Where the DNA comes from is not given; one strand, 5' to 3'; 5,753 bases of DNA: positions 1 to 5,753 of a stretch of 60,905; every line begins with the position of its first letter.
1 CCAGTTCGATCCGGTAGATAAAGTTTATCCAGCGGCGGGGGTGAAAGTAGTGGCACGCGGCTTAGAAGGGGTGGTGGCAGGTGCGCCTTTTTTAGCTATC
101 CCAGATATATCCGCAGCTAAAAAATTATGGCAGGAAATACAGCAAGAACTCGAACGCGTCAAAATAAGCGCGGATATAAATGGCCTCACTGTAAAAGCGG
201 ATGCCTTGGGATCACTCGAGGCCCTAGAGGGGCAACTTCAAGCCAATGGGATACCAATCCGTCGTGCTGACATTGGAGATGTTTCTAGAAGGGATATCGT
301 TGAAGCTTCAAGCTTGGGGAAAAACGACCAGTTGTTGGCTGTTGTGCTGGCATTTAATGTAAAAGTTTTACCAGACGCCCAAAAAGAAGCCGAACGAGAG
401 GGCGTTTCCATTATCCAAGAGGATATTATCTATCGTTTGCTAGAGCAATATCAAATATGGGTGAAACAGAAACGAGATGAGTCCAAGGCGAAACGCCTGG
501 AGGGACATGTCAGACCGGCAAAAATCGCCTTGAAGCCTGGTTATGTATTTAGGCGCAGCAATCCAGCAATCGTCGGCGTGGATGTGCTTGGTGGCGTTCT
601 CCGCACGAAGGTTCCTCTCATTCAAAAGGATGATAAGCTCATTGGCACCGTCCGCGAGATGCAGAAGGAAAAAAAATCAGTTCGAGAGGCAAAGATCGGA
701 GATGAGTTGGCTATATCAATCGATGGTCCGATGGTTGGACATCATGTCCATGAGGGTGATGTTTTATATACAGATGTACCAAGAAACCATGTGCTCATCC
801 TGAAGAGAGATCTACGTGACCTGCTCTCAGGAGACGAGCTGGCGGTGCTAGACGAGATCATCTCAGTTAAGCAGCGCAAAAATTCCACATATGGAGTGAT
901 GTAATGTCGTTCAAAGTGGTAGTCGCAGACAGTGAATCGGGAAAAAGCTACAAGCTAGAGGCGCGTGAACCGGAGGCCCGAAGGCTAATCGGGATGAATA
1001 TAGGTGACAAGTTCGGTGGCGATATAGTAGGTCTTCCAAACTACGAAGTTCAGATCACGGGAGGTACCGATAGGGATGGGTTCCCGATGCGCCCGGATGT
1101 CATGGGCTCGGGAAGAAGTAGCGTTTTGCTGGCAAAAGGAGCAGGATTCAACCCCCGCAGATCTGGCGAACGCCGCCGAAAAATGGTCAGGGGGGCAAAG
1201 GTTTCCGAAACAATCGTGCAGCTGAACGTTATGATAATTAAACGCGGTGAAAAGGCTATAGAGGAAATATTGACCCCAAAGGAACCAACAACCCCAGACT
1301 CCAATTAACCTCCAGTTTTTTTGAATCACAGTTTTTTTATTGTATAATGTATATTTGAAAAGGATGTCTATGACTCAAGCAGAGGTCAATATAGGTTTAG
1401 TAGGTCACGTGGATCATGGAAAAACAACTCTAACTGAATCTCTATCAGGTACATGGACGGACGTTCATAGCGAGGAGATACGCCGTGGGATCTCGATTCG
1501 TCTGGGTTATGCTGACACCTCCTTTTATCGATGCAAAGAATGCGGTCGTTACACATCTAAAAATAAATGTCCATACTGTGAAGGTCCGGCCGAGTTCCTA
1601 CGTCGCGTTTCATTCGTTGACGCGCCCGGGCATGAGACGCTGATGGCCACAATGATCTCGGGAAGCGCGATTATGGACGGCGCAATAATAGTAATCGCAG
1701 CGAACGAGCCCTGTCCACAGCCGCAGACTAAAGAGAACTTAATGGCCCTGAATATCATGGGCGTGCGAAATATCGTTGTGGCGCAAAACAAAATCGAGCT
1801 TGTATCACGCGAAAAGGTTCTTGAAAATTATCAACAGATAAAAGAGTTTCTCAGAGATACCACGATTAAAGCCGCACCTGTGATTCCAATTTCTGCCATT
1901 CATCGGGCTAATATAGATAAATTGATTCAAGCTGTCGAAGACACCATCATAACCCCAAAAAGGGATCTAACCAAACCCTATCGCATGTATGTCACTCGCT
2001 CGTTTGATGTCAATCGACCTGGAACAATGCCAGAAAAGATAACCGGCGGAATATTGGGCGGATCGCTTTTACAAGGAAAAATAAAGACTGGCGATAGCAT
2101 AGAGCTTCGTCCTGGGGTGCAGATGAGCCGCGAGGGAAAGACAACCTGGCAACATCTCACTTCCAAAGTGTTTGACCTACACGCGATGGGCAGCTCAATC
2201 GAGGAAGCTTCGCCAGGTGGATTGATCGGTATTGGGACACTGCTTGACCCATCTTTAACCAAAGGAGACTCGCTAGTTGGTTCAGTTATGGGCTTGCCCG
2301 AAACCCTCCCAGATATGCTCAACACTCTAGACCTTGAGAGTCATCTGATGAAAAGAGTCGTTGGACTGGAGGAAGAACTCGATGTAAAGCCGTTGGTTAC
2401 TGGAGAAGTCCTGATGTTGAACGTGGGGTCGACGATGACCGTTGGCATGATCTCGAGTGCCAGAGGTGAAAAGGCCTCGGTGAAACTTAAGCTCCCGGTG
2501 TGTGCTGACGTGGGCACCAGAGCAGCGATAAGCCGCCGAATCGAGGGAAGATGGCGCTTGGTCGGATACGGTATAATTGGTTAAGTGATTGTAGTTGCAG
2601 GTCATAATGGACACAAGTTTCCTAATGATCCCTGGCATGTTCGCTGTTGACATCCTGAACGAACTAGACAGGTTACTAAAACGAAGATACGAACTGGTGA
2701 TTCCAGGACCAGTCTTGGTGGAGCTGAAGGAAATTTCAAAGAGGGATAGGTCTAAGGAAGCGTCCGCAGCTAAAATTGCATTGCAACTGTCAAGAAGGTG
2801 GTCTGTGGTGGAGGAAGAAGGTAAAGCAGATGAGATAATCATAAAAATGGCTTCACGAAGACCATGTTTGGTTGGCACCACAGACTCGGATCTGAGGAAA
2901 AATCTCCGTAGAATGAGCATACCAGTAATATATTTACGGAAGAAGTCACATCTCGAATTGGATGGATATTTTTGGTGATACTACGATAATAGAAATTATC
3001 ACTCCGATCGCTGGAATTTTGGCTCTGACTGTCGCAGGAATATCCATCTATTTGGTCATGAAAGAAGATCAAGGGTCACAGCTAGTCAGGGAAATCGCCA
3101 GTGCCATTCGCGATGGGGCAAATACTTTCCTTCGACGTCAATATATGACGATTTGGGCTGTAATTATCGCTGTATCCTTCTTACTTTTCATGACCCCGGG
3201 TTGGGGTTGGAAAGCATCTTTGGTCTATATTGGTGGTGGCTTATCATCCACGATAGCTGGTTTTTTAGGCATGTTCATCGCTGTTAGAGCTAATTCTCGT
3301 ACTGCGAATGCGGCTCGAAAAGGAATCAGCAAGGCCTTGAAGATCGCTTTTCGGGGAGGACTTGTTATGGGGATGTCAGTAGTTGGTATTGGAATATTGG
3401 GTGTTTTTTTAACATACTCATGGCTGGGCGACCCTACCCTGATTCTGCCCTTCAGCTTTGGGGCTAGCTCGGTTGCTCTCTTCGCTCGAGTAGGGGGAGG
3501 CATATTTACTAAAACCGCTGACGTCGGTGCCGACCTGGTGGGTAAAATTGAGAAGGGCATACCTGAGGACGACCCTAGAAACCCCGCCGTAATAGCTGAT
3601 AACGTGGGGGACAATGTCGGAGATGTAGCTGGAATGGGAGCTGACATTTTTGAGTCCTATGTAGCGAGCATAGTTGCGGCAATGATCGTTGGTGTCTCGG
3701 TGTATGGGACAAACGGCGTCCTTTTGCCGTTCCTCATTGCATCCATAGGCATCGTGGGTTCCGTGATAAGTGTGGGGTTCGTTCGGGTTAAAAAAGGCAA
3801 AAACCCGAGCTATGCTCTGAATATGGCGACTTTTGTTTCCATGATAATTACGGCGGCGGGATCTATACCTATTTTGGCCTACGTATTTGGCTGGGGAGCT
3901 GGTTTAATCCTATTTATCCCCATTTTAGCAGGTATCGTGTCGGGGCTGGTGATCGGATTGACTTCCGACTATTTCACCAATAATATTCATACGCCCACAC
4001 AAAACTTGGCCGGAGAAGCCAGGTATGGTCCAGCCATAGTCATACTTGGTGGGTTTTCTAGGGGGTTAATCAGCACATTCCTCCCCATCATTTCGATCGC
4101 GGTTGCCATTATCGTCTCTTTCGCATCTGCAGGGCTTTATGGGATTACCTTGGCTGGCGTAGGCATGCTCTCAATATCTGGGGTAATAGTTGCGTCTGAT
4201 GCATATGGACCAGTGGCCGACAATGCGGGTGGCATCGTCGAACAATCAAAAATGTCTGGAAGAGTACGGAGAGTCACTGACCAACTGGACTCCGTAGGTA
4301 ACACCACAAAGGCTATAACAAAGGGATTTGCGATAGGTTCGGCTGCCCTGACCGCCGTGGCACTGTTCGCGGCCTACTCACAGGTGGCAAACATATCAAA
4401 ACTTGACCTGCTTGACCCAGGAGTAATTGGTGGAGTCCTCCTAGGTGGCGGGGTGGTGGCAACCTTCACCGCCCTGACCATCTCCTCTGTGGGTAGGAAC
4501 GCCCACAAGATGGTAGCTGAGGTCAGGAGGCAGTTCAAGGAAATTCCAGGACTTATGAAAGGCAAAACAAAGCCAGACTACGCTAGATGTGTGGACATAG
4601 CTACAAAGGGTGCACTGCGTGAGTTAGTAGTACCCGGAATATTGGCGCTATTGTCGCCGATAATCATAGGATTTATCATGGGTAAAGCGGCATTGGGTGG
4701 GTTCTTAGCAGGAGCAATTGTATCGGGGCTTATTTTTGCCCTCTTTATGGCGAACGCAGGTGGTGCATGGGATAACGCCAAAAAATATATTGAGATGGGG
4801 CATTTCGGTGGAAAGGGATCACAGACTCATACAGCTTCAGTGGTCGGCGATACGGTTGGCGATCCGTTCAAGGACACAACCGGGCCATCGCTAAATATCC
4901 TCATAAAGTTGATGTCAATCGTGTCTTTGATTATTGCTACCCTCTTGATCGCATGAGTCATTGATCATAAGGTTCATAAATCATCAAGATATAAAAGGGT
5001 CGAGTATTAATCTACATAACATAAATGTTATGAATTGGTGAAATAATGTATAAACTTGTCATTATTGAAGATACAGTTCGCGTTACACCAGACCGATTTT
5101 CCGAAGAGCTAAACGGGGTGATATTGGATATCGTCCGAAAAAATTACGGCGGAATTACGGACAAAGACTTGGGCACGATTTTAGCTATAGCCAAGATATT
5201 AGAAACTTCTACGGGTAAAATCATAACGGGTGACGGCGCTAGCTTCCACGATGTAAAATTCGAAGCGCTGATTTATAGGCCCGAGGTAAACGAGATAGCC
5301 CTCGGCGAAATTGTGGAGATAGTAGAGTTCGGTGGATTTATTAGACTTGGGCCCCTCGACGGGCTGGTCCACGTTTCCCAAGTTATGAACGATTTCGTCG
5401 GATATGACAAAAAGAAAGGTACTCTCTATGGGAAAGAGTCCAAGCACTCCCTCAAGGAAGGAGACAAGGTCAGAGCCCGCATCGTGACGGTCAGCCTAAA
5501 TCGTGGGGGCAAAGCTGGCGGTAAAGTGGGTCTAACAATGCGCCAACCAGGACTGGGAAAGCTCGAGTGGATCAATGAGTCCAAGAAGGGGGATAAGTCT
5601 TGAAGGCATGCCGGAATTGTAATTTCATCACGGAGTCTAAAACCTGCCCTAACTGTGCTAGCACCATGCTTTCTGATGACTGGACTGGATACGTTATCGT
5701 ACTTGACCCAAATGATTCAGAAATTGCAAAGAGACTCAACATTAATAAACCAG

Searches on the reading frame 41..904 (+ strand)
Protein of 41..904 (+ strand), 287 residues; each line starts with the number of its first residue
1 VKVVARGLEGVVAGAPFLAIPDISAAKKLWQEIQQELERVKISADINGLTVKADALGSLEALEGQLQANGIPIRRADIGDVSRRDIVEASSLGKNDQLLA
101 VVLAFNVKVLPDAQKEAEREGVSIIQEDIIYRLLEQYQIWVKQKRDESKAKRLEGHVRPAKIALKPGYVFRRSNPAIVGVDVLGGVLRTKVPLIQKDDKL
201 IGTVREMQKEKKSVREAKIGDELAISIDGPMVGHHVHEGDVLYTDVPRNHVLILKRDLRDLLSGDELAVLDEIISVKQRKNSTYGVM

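Call 55: search_protein_families(library=pfam, max_evalue=0.0001, proteins=[window:41-904:+])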
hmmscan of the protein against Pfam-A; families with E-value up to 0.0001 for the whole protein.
window:41-904:+ (287 aa): 2 families
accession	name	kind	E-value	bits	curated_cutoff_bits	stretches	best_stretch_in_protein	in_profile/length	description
PF14578.12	GTP_EFTU_D4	-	9.8e-30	102.7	23.8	1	158-243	1-86/86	Elongation factor Tu domain 4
PF11987.13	IF-2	-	1.4e-20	73.8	27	1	32-137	11-116/117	Translation-initiation factor 2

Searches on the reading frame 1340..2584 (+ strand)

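Call 55: search_protein_families(library=pfam, max_evalue=0.0001, proteins=[window:1340-2584:+])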
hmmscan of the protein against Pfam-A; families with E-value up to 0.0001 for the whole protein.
window:1340-2584:+ (414 aa): 3 families
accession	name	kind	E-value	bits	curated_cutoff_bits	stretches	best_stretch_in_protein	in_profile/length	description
PF00009.33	GTP_EFTU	-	1.1e-32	113.6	26.5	1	16-203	4-186/188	Elongation factor Tu GTP binding domain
PF09173.17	eIF2_C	-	4.5e-31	107.3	22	1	329-413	2-86/86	Initiation factor eIF2 gamma, C terminal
PF03144.31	GTP_EFTU_D2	-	2.8e-05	24.9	30.3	1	236-306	1-64/73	Elongation factor Tu domain 2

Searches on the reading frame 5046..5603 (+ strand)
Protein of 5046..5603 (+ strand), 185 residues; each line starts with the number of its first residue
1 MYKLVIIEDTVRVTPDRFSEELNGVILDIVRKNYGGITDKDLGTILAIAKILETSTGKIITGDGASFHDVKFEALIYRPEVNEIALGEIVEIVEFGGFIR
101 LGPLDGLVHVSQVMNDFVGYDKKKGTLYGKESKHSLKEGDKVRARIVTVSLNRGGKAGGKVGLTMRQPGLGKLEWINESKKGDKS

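Call 55: search_protein_families(library=pfam, max_evalue=0.0001, proteins=[window:5046-5603:+])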
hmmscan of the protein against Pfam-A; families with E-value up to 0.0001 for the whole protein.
window:5046-5603:+ (185 aa): 2 families
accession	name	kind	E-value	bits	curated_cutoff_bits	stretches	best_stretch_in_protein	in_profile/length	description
PF03876.22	SHS2_Rpb7-N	-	3.8e-11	43.4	24.8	1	8-64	1-57/57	SHS2 domain found in N terminus of Rpb7p/Rpc25p/MJ0397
PF00575.29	S1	-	3.9e-11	43.6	22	1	79-154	2-67/74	S1 RNA binding domain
